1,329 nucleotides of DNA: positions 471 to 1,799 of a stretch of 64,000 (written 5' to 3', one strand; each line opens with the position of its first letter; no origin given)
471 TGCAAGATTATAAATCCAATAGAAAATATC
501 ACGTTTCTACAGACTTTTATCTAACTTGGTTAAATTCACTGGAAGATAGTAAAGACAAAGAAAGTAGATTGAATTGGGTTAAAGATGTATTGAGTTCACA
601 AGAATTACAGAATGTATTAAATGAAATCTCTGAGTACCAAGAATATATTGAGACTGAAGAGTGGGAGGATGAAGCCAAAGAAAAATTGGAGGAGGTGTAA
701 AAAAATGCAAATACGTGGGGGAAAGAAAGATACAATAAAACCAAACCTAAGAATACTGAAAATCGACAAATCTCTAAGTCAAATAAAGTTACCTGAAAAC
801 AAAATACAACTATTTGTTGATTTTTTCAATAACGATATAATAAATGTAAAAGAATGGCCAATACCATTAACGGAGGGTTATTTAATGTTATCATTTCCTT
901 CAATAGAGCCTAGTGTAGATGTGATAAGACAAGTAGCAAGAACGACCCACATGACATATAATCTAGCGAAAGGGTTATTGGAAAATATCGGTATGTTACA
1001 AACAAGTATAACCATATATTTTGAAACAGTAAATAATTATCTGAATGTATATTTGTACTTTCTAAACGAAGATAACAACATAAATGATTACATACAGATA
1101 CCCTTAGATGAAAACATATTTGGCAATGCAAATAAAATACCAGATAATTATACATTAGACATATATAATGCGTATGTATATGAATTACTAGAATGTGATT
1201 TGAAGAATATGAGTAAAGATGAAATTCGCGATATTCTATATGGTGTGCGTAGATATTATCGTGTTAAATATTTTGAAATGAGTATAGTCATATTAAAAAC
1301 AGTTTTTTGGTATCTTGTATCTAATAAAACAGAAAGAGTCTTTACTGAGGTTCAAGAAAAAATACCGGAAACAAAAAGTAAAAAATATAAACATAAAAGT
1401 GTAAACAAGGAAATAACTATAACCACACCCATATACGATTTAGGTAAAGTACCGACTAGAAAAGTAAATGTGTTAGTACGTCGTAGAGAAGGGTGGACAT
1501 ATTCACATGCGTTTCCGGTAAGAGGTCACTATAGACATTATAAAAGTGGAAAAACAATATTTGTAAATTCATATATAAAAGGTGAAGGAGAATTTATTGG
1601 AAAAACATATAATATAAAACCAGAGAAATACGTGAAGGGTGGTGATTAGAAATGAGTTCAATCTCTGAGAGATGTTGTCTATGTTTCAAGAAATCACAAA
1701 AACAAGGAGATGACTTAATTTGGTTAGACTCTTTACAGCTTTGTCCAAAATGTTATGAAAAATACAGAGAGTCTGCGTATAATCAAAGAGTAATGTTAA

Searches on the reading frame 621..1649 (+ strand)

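Call 43: search_protein_families(library=pfam, proteins=[window:621-1649:+], max_evalue=0.01)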
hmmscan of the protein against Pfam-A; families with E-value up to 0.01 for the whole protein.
window:621-1649:+ (342 aa): 0 families

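Call 58: search_protein_families(library=phrogs, proteins=[window:621-1649:+], max_evalue=1)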
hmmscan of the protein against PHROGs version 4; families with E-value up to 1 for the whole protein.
window:621-1649:+ (342 aa): 2 families
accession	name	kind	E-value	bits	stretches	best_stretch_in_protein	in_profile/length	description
phrog_10678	-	unknown function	3.4e-12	47.9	1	236-332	121-214/214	-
phrog_15934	-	unknown function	0.014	15.9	1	220-321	186-288/305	-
